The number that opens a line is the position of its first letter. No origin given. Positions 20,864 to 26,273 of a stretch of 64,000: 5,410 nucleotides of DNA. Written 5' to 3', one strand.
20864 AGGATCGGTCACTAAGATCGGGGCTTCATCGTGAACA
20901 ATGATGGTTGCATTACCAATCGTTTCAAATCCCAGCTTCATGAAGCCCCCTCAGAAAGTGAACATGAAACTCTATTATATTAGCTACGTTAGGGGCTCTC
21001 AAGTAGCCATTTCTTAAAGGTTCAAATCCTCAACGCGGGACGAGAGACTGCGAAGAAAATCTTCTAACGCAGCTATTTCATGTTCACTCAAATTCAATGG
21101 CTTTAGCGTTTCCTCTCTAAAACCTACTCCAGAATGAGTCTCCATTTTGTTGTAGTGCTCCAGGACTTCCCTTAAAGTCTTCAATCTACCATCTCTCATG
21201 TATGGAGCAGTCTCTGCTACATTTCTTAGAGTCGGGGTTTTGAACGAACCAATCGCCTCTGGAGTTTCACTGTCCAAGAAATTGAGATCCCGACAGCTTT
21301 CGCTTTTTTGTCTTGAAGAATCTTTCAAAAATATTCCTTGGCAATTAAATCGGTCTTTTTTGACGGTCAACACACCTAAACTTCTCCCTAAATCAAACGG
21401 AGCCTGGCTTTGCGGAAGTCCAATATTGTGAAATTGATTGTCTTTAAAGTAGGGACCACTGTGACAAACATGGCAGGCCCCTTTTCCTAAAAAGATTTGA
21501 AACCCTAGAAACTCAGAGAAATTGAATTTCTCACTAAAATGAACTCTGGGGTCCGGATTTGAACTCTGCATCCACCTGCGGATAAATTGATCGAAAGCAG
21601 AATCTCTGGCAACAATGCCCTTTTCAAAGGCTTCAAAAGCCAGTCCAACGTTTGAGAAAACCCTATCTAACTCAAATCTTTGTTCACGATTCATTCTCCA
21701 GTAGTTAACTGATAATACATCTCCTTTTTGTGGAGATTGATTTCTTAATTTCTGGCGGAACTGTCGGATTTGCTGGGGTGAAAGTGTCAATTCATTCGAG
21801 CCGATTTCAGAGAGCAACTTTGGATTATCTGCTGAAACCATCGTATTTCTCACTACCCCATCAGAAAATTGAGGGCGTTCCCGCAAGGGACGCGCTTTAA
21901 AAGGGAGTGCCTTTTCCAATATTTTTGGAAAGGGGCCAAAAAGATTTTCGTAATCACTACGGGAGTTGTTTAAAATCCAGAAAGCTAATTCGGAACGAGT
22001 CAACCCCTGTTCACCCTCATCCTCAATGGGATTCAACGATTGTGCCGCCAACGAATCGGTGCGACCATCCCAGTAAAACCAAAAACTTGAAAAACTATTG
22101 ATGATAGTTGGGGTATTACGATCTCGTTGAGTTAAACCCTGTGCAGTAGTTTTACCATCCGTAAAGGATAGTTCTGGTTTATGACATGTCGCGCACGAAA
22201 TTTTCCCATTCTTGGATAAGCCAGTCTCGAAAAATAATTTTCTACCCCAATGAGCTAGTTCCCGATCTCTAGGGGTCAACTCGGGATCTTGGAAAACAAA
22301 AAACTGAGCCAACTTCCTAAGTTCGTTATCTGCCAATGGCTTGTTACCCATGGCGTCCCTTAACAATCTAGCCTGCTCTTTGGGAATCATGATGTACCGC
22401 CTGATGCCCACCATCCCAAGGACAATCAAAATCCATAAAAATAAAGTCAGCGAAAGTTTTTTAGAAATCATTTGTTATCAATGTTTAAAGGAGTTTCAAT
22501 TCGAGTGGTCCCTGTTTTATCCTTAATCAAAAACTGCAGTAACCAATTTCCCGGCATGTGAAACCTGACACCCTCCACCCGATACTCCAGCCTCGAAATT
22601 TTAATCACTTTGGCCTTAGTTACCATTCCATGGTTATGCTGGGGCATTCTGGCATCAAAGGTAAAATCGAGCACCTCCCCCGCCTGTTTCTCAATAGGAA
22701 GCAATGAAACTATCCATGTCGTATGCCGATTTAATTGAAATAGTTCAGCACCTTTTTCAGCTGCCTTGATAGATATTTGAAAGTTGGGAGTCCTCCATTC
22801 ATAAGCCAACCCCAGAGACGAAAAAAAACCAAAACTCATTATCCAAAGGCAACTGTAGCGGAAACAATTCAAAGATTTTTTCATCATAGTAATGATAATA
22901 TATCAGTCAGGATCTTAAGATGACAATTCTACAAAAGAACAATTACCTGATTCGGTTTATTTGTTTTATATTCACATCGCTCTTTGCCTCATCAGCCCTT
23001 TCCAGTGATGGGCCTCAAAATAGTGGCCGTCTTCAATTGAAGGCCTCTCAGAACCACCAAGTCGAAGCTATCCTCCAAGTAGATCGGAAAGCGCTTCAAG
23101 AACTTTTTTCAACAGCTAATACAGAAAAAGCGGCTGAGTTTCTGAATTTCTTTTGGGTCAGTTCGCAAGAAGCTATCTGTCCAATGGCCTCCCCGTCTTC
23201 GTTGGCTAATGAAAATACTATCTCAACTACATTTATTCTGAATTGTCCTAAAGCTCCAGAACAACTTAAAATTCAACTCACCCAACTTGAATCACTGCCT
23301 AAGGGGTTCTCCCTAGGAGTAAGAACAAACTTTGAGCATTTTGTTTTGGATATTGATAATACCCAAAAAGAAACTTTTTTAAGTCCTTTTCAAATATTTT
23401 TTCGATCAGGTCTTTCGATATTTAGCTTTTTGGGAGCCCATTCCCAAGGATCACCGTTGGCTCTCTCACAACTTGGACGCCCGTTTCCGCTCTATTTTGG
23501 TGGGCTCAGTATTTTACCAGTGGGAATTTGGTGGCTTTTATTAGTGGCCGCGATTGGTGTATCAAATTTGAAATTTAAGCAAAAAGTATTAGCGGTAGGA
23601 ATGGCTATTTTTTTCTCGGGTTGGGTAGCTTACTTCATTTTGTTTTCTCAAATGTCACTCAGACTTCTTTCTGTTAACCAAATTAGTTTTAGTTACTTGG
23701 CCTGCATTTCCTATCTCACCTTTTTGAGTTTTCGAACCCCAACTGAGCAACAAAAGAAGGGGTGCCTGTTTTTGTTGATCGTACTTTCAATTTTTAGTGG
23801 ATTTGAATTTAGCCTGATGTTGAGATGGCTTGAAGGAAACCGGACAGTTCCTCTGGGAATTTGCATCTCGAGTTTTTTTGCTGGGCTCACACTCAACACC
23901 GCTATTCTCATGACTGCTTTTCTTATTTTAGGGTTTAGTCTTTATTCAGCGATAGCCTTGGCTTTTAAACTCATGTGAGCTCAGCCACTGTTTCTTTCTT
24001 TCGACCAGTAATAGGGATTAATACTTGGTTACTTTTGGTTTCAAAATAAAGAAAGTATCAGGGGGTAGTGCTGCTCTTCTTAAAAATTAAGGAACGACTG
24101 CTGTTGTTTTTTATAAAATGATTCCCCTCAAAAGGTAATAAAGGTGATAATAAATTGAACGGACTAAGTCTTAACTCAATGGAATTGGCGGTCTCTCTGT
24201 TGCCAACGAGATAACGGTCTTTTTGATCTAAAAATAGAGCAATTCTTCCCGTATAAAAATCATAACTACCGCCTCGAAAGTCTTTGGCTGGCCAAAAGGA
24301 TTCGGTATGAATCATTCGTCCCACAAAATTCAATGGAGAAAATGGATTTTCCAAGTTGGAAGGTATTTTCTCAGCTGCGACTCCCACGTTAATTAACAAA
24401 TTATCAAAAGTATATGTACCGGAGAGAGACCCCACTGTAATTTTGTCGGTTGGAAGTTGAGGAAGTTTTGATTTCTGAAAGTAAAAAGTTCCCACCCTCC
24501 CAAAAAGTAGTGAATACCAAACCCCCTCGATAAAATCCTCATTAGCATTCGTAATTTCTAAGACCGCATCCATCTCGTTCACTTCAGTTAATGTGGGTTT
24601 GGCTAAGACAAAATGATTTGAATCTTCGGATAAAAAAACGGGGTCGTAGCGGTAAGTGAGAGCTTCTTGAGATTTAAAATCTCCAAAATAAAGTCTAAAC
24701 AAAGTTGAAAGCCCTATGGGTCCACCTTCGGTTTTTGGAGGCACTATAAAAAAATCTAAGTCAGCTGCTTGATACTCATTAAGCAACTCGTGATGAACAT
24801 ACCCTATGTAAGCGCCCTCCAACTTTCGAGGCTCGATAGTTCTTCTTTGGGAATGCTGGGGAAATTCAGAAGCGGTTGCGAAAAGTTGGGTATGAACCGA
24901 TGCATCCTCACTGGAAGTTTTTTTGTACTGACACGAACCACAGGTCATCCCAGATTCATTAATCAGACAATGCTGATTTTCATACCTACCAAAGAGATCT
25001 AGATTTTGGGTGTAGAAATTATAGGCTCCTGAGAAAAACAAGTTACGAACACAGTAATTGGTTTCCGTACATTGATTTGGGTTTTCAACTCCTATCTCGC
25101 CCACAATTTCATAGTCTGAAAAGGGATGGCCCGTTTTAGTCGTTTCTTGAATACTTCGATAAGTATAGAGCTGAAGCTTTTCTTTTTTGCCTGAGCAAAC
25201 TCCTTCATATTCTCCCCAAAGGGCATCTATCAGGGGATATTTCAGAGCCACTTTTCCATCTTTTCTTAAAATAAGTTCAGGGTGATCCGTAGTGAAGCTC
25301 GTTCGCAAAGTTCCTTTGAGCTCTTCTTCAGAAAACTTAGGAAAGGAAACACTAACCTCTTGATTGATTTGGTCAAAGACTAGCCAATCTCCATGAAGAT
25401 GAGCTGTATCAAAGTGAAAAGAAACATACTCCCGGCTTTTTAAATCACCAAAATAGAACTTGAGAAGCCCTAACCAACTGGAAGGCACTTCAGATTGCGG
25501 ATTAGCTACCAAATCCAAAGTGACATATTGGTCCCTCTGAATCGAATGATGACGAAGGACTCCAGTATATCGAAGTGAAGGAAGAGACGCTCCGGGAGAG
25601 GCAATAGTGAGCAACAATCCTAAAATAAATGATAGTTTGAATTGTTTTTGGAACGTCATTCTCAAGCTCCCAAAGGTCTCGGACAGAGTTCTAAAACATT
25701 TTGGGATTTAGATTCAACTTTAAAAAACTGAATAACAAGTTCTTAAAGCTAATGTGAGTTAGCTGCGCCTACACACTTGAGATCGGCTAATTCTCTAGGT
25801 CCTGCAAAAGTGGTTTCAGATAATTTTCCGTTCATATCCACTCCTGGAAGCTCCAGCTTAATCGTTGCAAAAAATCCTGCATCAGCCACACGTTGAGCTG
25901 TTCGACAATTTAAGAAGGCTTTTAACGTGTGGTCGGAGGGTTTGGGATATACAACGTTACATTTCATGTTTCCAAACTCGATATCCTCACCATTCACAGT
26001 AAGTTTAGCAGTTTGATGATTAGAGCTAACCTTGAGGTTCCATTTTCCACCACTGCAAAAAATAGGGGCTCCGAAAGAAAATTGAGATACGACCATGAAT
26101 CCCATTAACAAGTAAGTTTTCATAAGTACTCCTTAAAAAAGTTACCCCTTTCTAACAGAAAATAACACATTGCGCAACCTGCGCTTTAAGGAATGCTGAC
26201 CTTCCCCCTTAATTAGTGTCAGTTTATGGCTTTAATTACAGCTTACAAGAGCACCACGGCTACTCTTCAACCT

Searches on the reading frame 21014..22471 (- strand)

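Call 4: search_protein_families(library=pfam, proteins=[window:21014-22471:-], max_evalue=1)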
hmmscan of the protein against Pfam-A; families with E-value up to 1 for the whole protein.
window:21014-22471:- (485 aa): 5 families
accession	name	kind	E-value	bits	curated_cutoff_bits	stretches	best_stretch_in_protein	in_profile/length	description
PF03150.19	CCP_MauG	-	3.3e-34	119.1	25.6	2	71-178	2-109/149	Di-haem cytochrome c peroxidase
PF00034.26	Cytochrom_C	-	0.0017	20.1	21.3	0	408-477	26-90/90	Cytochrome c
PF14522.11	Cytochrome_C7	-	0.022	15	24.8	0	90-103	13-54/67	Cytochrome c7 and related cytochrome c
PF18668.6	Tail_spike_N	-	0.17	12.4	25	1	100-137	7-43/70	Tail spike TSP1/Gp66 receptor binding N-terminal domain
PF09086.16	DUF1924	-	0.29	11.9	22.5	1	73-102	8-38/96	Domain of unknown function (DUF1924)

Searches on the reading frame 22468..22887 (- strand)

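Call 4: search_protein_families(library=pfam, proteins=[window:22468-22887:-], max_evalue=1)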
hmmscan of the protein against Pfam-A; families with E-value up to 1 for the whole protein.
window:22468-22887:- (139 aa): 1 family
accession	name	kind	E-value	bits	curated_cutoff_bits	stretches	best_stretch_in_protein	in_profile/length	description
PF13115.11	YtkA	-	0.0026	18.8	25.9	1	74-118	39-83/85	YtkA-like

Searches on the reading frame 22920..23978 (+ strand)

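Call 4: search_protein_families(library=pfam, proteins=[window:22920-23978:+], max_evalue=1)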
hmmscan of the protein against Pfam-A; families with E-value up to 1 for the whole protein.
window:22920-23978:+ (352 aa): 1 family
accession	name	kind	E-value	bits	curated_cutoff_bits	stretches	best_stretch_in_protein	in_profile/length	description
PF18169.6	SLATT_6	-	0.11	12.5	27.1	1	217-253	123-159/176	SMODS and SLOG-associating 2TM effector domain 6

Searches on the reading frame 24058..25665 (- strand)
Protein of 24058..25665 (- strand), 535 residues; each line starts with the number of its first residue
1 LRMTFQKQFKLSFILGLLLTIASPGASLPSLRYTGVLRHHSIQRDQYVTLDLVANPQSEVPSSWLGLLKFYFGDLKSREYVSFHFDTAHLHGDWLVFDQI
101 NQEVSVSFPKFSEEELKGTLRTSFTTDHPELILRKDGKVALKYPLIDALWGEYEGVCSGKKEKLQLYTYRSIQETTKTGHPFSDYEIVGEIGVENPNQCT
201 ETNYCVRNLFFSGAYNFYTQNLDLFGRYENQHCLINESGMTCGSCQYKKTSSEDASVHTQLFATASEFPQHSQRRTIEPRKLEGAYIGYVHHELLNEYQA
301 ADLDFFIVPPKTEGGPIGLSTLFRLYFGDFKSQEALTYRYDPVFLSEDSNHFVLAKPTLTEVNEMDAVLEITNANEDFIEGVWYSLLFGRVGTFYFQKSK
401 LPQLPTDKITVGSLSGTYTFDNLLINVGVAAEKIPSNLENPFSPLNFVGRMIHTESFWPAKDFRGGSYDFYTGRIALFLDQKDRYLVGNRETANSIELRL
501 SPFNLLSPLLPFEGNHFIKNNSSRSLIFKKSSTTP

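Call 4: search_protein_families(library=pfam, proteins=[window:24058-25665:-], max_evalue=1)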
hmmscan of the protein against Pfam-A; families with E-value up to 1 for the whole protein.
window:24058-25665:- (535 aa): 0 families

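Call 5: search_protein_families(library=ncbifam, proteins=[window:24058-25665:-], max_evalue=1)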
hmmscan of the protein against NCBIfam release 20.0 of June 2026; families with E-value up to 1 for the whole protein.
window:24058-25665:- (535 aa): 1 family
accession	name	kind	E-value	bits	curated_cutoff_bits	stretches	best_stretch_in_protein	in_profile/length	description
NF051455.1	Rv0901_ArfC_N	equivalog_domain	0.37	10.8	32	1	11-22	8-19/31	channel accessory protein ArfC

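Call 59: search_protein_families(library=padloc, proteins=[window:24058-25665:-], max_evalue=1)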
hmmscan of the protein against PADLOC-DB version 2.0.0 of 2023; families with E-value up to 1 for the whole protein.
window:24058-25665:- (535 aa): 0 families

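Call 60: search_protein_families(library=phrogs, proteins=[window:24058-25665:-], max_evalue=1)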
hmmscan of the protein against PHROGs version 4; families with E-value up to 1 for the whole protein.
window:24058-25665:- (535 aa): 1 family
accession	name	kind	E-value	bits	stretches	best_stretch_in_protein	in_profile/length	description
phrog_37381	-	unknown function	0.24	12.1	0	81-119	41-77/182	-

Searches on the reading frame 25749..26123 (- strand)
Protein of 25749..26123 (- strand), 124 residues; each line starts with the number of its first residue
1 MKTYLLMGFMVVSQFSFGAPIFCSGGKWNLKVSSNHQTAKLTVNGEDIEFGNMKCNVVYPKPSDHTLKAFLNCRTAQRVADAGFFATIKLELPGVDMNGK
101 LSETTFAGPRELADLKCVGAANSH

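Call 4: search_protein_families(library=pfam, proteins=[window:25749-26123:-], max_evalue=1)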
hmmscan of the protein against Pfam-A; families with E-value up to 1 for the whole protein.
window:25749-26123:- (124 aa): 2 families
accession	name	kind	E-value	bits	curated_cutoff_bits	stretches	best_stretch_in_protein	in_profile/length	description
PF22820.2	TcaA_3rd_4th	-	0.0082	16.5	27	1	30-68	5-43/73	TcaA protein 3rd/4th domain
PF10836.13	DUF2574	-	0.15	12.4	27.5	1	1-25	1-24/93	Protein of unknown function (DUF2574)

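Call 5: search_protein_families(library=ncbifam, proteins=[window:25749-26123:-], max_evalue=1)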
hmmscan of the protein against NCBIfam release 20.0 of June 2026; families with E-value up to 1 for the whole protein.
window:25749-26123:- (124 aa): 0 families

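Call 59: search_protein_families(library=padloc, proteins=[window:25749-26123:-], max_evalue=1)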
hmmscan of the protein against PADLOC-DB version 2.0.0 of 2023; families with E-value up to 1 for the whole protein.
window:25749-26123:- (124 aa): 0 families

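Call 60: search_protein_families(library=phrogs, proteins=[window:25749-26123:-], max_evalue=1)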
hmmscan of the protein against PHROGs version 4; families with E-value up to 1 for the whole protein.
window:25749-26123:- (124 aa): 1 family
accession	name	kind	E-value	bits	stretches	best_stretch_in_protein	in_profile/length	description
phrog_28901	-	unknown function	0.37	12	1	1-33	1-33/83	-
